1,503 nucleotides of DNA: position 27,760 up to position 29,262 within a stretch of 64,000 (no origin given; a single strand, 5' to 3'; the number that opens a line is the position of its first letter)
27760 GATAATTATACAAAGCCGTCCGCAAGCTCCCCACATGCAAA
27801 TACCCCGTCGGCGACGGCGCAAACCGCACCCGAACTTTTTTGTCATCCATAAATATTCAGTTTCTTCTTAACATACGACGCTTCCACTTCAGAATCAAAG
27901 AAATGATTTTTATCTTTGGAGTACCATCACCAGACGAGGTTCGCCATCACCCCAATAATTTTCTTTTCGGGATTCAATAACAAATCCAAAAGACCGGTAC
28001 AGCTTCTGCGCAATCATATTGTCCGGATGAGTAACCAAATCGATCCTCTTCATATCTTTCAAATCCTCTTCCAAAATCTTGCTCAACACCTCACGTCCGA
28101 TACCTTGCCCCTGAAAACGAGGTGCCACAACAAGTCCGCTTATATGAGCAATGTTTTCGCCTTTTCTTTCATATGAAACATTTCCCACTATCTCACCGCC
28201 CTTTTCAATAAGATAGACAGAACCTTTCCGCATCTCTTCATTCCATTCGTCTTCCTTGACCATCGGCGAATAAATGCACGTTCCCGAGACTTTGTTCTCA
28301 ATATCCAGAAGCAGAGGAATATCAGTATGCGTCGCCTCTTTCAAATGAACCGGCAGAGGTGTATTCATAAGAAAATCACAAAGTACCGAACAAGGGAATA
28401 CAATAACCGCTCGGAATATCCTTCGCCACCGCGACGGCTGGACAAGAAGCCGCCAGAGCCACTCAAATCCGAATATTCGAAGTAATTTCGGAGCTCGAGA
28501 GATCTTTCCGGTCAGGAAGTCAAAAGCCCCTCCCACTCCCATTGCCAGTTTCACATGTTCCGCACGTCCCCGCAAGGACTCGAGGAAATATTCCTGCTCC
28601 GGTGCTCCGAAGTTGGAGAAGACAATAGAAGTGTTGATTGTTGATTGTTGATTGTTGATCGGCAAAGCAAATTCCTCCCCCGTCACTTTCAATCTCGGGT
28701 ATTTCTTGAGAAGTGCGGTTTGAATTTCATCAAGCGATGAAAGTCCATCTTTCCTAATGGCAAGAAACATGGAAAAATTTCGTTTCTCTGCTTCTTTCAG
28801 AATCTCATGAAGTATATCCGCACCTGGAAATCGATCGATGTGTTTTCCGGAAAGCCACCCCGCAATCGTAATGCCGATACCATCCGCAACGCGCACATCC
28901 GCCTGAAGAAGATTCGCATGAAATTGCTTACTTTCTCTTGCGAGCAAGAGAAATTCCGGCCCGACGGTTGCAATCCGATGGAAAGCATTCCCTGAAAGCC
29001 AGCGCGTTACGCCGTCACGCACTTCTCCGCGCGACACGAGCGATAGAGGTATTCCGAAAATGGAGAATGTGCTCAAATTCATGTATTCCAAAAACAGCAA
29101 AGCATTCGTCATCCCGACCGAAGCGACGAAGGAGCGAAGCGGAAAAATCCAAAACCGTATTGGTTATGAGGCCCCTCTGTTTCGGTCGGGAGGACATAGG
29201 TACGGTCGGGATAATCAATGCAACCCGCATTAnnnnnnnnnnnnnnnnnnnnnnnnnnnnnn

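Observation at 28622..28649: (TGTTGAT)x4 heptanucleotide repeat inside the GT26 domain of a glycosyltransferase-acetyltransferase fusion gene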

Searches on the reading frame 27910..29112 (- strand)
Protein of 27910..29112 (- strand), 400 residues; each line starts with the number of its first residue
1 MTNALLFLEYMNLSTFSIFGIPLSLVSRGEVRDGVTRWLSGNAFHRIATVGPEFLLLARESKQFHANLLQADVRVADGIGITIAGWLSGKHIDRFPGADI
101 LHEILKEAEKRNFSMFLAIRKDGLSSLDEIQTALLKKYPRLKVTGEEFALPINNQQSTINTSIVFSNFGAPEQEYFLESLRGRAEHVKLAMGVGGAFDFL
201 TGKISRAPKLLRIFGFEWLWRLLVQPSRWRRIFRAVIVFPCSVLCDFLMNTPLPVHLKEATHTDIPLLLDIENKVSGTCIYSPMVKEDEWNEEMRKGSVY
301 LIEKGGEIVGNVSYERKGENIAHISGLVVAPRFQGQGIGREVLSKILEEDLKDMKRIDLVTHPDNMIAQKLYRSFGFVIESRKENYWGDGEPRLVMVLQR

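Call 4: search_protein_families(library=pfam, proteins=[window:27910-29112:-], max_evalue=0.01)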
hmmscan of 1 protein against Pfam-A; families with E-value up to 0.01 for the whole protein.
window:27910-29112:- (400 aa): 8 families
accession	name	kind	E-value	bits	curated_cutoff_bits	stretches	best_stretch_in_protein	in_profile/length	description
PF03808.19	Glyco_tran_WecG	-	2.4e-32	112.5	27.4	1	71-232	1-167/168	Glycosyl transferase WecG/TagA/CpsF family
PF00583.31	Acetyltransf_1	-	3.7e-17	63.1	20.7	1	286-377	22-116/116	Acetyltransferase (GNAT) family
PF13508.13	Acetyltransf_7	-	5.1e-14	52.9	27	1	297-378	3-83/84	Acetyltransferase (GNAT) domain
PF13673.13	Acetyltransf_10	-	2.6e-12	47.3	23.6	1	283-378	15-108/128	Acetyltransferase (GNAT) domain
PF14542.12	Acetyltransf_CG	-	3.3e-05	24.4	30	1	301-358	3-61/80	GCN5-related N-acetyl-transferase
PF13302.13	Acetyltransf_3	-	3.4e-05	25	25.4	1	290-378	45-138/138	Acetyltransferase (GNAT) domain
PF08445.16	FR47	-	8.4e-05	22.9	22.1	1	321-387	21-85/86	FR47-like protein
PF13527.13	Acetyltransf_9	-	0.0013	19.1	25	0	287-377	31-124/127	Acetyltransferase (GNAT) domain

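Call 5: search_protein_families(library=ncbifam, proteins=[window:27910-29112:-], max_evalue=0.01)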
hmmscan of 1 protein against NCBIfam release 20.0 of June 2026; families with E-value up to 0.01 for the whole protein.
window:27910-29112:- (400 aa): 18 families
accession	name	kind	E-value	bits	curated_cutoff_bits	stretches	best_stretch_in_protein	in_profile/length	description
TIGR00696.1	wecG_tagA_cpsF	superfamily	2.7e-30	105.4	69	1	70-234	5-174/178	WecB/TagA/CpsF family glycosyltransferase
NF002980.1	PRK03692.1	equivalog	1.4e-24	86.9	323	1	50-234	38-227/240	lipopolysaccharide N-acetylmannosaminouronosyltransferase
NF041710.1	UDPacetylman_taseTarA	equivalog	4.6e-23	82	350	1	18-233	11-231/247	N-acetylglucosaminyldiphosphoundecaprenol N-acetyl-beta-D-mannosaminyltransferase TarA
TIGR01575.1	rimI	equivalog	2.6e-14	53.5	86.4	1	291-391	25-126/132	ribosomal protein S18-alanine N-acetyltransferase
NF041872.1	EPS_EpsA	equivalog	2.9e-14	53.1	500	1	52-241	54-252/265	exopolysaccharide biosynthesis glycosyltransferase EpsA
NF008212.0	PRK10975.1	equivalog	1.2e-06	28.5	219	1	303-387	145-228/232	dTDP-4-amino-4,6-dideoxy-D-galactose acyltransferase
NF005840.0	PRK07757.1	equivalog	1.3e-06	28.4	154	1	289-357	36-103/153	N-acetyltransferase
NF000360.1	sat4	exception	3.5e-06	27.2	380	1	299-381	74-157/180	streptothricin N-acetyltransferase Sat4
NF007025.1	PRK09491.1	equivalog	7.8e-06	25.9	173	1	326-388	67-130/145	ribosomal protein S18-alanine N-acetyltransferase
NF040501.1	resist_ArsN2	equivalog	0.00015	21.4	125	1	299-383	26-107/133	arsenic resistance N-acetyltransferase ArsN2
TIGR02406.1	ectoine_EctA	equivalog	0.00019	21.5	120.6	1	292-376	35-122/157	diaminobutyrate acetyltransferase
NF040503.1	resist_ArsN1a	equivalog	0.00041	20.1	170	1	297-377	48-133/159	arsinothricin resistance N-acetyltransferase ArsN1 family A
TIGR03448.1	mycothiol_MshD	equivalog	0.00081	18.8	163.1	1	261-377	10-124/294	mycothiol synthase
NF053587.1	SpmdActasePaiA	equivalog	0.0017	18.2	250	1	314-392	83-162/172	spermidine/spermine N(1)-acetyltransferase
NF007527.0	PRK10140.1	equivalog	0.0022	17.9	236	1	319-386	77-145/162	N-acetyltransferase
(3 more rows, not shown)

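Call 8: find_encoding_contigs(protein=window:27910-29112:-, flank=5000, max_places=10)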
Protein window:27910-29112:- (400 aa): no gene with exactly this product is on record in the collection.

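Call 9: find_homologous_proteins(query=window:27913-29112:-, max_evalue=0.00001)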
Query window:27913-29112:- (400 aa): 1047 proteins with E <= 0.00001 among 7619 candidates; the best 120 are listed.
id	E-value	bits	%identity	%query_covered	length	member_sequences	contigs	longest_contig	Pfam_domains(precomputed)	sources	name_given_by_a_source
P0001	2.5e-226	769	92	93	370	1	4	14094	PF13673.14,PF03808.20,PF13508.14,PF00583.32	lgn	-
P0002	2.7e-225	766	85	99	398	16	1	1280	PF13673.14,PF13302.14,PF03808.20,PF13508.14,PF14542.13,PF00583.32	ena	-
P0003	7.4e-181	619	70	97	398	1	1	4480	PF13673.14,PF13302.14,PF03808.20,PF13508.14,PF08445.17,PF00583.32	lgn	-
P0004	6.8e-174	596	68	98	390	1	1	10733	PF13673.14,PF03808.20,PF13508.14,PF08445.17,PF00583.32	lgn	-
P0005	4.7e-161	554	64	98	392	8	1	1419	PF13673.14,PF13302.14,PF03808.20,PF13508.14,PF08445.17,PF00583.32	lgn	-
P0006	7.4e-158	544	66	90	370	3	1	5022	PF13673.14,PF13302.14,PF03808.20,PF13508.14,PF08445.17,PF00583.32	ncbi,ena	-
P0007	2.0e-119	417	77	60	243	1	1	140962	PF03808.20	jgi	-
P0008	2.4e-117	410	79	57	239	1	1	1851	PF03808.20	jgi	-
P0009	2.3e-114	400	75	60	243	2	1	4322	PF03808.20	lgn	-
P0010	3.3e-110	387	72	60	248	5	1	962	PF03808.20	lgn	-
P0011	8.5e-108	379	69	60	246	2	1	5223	PF03808.20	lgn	-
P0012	2.1e-105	371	73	59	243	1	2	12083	PF03808.20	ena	-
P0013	1.6e-104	368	70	59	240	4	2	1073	PF03808.20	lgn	-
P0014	2.7e-104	367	70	59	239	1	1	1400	PF03808.20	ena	-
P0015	9.3e-99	349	68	59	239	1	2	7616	PF03808.20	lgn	-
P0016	7.3e-98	346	65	59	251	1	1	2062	PF03808.20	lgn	-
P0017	1.0e-97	346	68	56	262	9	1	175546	PF03808.20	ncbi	-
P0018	3.4e-97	344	68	60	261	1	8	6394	PF03808.20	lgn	-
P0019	7.1e-97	343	65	60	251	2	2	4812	PF03808.20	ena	-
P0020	3.3e-96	341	66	60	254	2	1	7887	PF03808.20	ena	-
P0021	5.3e-96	340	64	57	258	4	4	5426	PF03808.20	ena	-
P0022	6.2e-96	340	68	59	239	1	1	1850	PF03808.20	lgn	-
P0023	2.4e-94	334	66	59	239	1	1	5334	PF03808.20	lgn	-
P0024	5.7e-94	333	65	58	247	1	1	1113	PF03808.20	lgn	-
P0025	1.4e-93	332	64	60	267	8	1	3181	PF03808.20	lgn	-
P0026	8.5e-93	329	62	60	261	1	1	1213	PF03808.20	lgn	-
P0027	9.1e-92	326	65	59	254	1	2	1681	PF03808.20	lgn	-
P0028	1.0e-91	326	66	56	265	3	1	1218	PF03808.20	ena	-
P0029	3.9e-91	324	64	57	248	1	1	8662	PF03808.20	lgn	-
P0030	3.2e-90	321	65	54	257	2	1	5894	PF03808.20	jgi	-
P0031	1.5e-88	315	62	59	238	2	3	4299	PF03808.20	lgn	-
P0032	1.1e-84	303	61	58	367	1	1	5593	PF03808.20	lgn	-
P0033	2.5e-82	295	59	57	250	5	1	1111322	PF03808.20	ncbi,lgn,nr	ncbi:MAG: WecB/TagA/CpsF family glycosyltransferase [Candidatus Moraniibacteriota bacterium]|nr:MAG:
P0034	4.6e-81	291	57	60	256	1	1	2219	PF03808.20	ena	-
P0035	3.1e-80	288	60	59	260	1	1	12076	PF03808.20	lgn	-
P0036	1.6e-78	282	57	57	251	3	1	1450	PF03808.20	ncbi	-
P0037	1.0e-77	280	58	56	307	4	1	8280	PF03808.20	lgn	-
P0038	1.2e-77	279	58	59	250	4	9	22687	PF03808.20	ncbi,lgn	-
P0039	2.2e-75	272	54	57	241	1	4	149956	PF03808.20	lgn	-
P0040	4.2e-75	271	54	57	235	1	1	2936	PF03808.20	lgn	-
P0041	1.8e-74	269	56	57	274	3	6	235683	PF03808.20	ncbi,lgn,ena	-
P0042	7.7e-74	267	53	57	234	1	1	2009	PF03808.20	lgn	-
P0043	9.9e-74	267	57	57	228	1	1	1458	PF03808.20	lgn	-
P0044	3.6e-73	265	55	57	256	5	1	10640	PF03808.20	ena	-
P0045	3.8e-73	265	54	57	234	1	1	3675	PF03808.20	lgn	-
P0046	3.9e-73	265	55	57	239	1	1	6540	PF03808.20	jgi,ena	-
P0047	7.1e-73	264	53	57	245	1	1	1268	PF03808.20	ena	-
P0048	1.0e-72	263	56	57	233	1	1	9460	PF03808.20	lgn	-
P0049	2.2e-72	262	54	56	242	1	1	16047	PF03808.20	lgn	-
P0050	2.2e-72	262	56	56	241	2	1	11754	PF03808.20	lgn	-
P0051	2.4e-72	262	56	57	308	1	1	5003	PF03808.20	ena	-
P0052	2.4e-72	262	56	57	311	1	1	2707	PF03808.20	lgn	-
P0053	5.3e-72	261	54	57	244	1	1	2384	PF03808.20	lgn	-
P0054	7.2e-72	260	53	60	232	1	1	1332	PF03808.20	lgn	-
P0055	7.6e-72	260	54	57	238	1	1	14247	PF03808.20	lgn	-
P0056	1.2e-71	260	51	58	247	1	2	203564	PF03808.20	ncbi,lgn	-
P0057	1.6e-71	259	54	57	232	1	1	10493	PF03808.20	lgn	-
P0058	1.7e-71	259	54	57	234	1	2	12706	PF03808.20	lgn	-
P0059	2.2e-71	259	53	58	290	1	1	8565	PF03808.20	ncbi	-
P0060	3.0e-71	258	54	57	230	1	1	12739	PF03808.20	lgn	-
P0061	4.6e-71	258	52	57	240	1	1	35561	PF03808.20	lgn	-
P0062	7.0e-71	257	52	57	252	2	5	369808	PF03808.20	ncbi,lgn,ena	-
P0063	7.2e-71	257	54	58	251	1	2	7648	PF03808.20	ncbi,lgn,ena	-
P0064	8.6e-71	257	52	56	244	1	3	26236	PF03808.20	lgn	-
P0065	1.5e-70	256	53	57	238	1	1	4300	PF03808.20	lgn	-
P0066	1.7e-70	256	54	56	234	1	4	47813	PF03808.20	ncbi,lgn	-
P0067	2.5e-70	255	53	55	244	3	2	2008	PF03808.20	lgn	-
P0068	3.4e-70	255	53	57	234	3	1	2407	PF03808.20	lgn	-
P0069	3.8e-70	255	53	56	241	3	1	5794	PF03808.20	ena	-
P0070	3.9e-70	255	55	57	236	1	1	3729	PF03808.20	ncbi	-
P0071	4.8e-70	254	53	56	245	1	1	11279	PF03808.20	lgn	-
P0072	5.4e-70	254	55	57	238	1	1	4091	PF03808.20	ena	-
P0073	5.7e-70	254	52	57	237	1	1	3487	PF03808.20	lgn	-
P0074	5.8e-70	254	55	59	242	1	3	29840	PF03808.20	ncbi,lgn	-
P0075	6.2e-70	254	51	57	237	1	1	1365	PF03808.20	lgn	-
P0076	6.5e-70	254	54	57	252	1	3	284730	PF03808.20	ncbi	-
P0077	6.6e-70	254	53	57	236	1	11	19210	PF03808.20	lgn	-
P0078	8.2e-70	254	55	56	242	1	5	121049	PF03808.20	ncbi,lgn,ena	-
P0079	9.4e-70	253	54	55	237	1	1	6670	PF03808.20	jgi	jgi:N-acetylglucosaminyldiphosphoundecaprenol N-acetyl-beta-D-mannosaminyltransferase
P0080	9.8e-70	253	55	57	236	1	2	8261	PF03808.20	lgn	-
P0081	1.1e-69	253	54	57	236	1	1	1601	PF03808.20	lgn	-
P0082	1.3e-69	253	51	57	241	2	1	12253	PF03808.20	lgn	-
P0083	2.2e-69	252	54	57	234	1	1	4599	PF03808.20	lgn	-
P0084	2.4e-69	252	55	57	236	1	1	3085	PF03808.20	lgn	-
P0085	2.7e-69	252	53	57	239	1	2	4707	PF03808.20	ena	-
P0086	2.8e-69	252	54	57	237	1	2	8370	PF03808.20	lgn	-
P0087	3.0e-69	252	55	57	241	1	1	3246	PF03808.20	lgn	-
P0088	6.4e-69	251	51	57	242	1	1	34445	PF03808.20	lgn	-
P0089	6.6e-69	251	52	57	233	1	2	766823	PF03808.20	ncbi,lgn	ncbi:MAG: WecB/TagA/CpsF family glycosyltransferase [Candidatus Moraniibacteriota bacterium]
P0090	6.7e-69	251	52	58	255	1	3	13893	PF03808.20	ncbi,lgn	-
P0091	8.5e-69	250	55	57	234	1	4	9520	PF03808.20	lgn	-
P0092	1.1e-68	250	54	57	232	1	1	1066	PF03808.20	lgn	-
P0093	1.1e-68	250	51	57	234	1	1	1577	PF03808.20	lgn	-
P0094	1.1e-68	250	52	59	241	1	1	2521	PF03808.20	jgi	jgi:N-acetylglucosaminyldiphosphoundecaprenol N-acetyl-beta-D-mannosaminyltransferase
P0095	1.2e-68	250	56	57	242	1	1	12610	PF03808.20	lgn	-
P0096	1.7e-68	249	53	57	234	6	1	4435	PF03808.20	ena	-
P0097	1.8e-68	249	52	57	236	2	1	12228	PF03808.20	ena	-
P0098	1.8e-68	249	52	57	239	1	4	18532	PF03808.20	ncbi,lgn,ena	-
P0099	2.1e-68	249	54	56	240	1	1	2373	PF03808.20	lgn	-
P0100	2.2e-68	249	49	56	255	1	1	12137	PF03808.20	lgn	-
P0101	2.4e-68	249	52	57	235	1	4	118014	PF03808.20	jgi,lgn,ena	-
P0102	3.4e-68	248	53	57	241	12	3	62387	PF03808.20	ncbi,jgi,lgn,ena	-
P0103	5.9e-68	248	51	57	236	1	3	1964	PF03808.20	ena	-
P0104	7.4e-68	247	51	56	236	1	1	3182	PF03808.20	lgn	-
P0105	7.8e-68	247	53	57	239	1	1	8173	PF03808.20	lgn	-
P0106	9.2e-68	247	52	57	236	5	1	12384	PF03808.20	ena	-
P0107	1.8e-67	246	52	57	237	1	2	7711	PF03808.20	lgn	-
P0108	1.8e-67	246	52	57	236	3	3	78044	PF03808.20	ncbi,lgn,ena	ncbi:MAG: WecB/TagA/CpsF family glycosyltransferase [Patescibacteria group bacterium]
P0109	1.9e-67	246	53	57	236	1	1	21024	PF03808.20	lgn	-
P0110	2.1e-67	246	50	57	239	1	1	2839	PF03808.20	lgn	-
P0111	2.6e-67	245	54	57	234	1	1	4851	PF03808.20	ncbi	-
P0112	3.4e-67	245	51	58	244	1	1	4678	PF03808.20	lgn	-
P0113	3.5e-67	245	52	56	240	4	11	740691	PF03808.20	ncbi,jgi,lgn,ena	jgi:N-acetylglucosaminyldiphosphoundecaprenol N-acetyl-beta-D-mannosaminyltransferase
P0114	4.7e-67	245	51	57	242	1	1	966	PF03808.20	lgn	-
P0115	4.9e-67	245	54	57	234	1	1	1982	PF03808.20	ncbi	-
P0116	5.0e-67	244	57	52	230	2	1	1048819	PF03808.20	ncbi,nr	ncbi:MAG: WecB/TagA/CpsF family glycosyltransferase [Candidatus Moraniibacteriota bacterium]|nr:MAG:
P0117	5.2e-67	244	47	60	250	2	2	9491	PF03808.20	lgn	-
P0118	7.5e-67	244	52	57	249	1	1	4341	PF03808.20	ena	-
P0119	7.6e-67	244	51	56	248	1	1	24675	PF03808.20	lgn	-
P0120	9.5e-67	244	50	59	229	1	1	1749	PF03808.20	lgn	-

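Call 12: find_encoding_contigs(protein=P0001, flank=3000, max_places=6)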
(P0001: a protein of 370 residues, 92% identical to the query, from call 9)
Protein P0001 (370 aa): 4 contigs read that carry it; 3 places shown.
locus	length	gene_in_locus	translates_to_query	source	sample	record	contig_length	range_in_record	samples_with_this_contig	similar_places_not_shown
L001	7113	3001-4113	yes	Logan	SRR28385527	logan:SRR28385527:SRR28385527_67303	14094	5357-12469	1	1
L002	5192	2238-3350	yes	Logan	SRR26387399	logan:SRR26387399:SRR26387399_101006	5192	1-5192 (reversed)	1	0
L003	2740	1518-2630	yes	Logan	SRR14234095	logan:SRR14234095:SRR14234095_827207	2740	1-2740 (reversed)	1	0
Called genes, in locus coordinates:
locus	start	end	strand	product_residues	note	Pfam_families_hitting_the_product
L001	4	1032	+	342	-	PF02618:YceG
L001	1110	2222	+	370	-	PF00226:DnaJ, PF01556:DnaJ_C, PF00684:DnaJ_CXXCXGXG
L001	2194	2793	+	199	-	PF02834:LigT_PEase, PF13563:2_5_RNA_ligase2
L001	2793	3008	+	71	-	-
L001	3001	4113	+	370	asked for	PF03808:Glyco_tran_WecG, PF00583:Acetyltransf_1, PF13673:Acetyltransf_10, PF13508:Acetyltransf_7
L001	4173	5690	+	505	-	PF00749:tRNA-synt_1c, PF19269:Anticodon_2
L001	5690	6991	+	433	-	PF01551:Peptidase_M23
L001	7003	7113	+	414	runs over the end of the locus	PF13692:Glyco_trans_1_4 (weak), PF13524:Glyco_trans_1_2, PF00534:Glycos_transf_1 (weak)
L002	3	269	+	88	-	?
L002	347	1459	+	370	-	PF00226:DnaJ, PF01556:DnaJ_C, PF00684:DnaJ_CXXCXGXG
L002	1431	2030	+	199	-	PF02834:LigT_PEase, PF13563:2_5_RNA_ligase2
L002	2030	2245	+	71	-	-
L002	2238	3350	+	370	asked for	PF03808:Glyco_tran_WecG, PF00583:Acetyltransf_1, PF13673:Acetyltransf_10, PF13508:Acetyltransf_7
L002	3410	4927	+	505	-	PF00749:tRNA-synt_1c, PF19269:Anticodon_2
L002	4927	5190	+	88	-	?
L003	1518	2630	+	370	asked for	PF03808:Glyco_tran_WecG, PF00583:Acetyltransf_1, PF13673:Acetyltransf_10, PF13508:Acetyltransf_7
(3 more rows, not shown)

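Call 13: find_encoding_contigs(protein=P0007, flank=3000, max_places=4)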
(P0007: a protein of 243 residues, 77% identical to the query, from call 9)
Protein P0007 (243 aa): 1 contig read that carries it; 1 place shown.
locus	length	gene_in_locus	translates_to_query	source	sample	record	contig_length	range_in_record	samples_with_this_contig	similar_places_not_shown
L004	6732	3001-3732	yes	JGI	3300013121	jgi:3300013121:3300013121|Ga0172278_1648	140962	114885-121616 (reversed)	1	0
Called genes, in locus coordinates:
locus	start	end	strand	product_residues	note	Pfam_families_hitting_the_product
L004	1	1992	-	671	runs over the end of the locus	PF17764:PriA_3primeBD, PF00270:DEAD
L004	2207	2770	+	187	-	PF02834:LigT_PEase (weak), PF13563:2_5_RNA_ligase2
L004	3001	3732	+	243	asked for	PF03808:Glyco_tran_WecG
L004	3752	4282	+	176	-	PF12689:Acid_PPase, PF13419:HAD_2, PF00702:Hydrolase (weak)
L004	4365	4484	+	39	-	-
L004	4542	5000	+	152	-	PF13302:Acetyltransf_3 (weak), PF00583:Acetyltransf_1, PF13673:Acetyltransf_10, PF13508:Acetyltransf_7, PF14542:Acetyltransf_CG (weak), PF08445:FR47 (weak)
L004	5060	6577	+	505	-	PF00749:tRNA-synt_1c, PF19269:Anticodon_2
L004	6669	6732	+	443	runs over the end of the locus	PF01551:Peptidase_M23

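Call 14: find_encoding_contigs(protein=P0006, flank=3000, max_places=4)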
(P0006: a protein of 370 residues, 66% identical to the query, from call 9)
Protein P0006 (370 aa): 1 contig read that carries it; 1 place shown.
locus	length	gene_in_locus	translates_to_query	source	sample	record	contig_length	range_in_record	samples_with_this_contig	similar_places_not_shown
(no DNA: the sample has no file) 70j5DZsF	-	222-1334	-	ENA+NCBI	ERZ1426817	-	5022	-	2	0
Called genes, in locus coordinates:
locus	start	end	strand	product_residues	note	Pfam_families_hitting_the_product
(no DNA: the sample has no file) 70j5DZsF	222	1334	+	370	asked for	PF03808:Glyco_tran_WecG, PF00583:Acetyltransf_1, PF13302:Acetyltransf_3 (weak), PF13673:Acetyltransf_10, PF13508:Acetyltransf_7, PF08445:FR47 (weak)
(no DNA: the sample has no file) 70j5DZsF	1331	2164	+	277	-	PF01177:Asp_Glu_race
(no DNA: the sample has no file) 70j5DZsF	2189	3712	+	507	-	PF00749:tRNA-synt_1c, PF19269:Anticodon_2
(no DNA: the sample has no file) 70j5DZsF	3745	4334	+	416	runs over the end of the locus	PF01551:Peptidase_M23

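Call 20: list_cluster_members(proteins=[P0001, P0002, P0005, P0008, P0009, P0010, P0011, P0013, P0017, P0025])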
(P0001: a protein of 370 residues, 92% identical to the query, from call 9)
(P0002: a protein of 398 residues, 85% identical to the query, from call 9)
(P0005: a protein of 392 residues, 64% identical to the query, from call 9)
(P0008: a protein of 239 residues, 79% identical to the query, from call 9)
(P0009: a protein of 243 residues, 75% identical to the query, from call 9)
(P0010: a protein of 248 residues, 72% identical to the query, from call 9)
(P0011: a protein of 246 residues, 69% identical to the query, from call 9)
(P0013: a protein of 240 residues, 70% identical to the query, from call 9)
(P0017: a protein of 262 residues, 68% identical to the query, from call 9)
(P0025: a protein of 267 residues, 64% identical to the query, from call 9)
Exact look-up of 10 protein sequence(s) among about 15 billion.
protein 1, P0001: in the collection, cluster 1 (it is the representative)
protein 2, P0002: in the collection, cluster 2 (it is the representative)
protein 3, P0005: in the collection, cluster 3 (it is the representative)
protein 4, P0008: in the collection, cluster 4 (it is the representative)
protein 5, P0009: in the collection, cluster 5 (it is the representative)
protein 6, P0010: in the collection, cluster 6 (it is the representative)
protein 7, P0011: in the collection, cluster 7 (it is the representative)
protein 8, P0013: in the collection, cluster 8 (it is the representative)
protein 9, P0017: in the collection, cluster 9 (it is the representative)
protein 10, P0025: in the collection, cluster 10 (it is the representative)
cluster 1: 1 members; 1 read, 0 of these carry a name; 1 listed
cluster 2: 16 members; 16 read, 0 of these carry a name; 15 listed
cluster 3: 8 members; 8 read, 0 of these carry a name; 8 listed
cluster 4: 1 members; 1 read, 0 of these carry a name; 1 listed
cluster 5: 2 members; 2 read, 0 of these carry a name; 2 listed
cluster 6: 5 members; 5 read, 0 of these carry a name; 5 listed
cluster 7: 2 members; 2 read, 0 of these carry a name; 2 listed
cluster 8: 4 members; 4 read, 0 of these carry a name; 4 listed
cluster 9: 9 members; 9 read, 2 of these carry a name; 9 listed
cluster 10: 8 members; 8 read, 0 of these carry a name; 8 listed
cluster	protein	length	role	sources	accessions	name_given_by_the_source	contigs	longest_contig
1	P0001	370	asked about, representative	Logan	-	-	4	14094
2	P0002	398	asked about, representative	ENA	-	-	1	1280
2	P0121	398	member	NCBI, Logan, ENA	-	-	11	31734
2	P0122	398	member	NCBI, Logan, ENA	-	-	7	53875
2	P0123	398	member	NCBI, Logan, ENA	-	-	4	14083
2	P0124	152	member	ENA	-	-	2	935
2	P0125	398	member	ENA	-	-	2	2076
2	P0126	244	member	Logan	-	-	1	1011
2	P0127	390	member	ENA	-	-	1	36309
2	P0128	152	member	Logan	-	-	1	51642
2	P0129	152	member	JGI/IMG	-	-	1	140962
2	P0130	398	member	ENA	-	-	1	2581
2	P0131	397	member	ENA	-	-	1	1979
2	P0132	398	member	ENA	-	-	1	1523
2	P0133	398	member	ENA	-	-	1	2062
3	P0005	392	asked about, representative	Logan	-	-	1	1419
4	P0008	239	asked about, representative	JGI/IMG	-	-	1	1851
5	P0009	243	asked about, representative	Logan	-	-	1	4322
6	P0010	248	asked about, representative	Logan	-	-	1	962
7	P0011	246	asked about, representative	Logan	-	-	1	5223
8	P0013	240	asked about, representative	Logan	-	-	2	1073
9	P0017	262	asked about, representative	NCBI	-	-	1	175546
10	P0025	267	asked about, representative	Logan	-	-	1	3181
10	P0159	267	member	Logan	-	-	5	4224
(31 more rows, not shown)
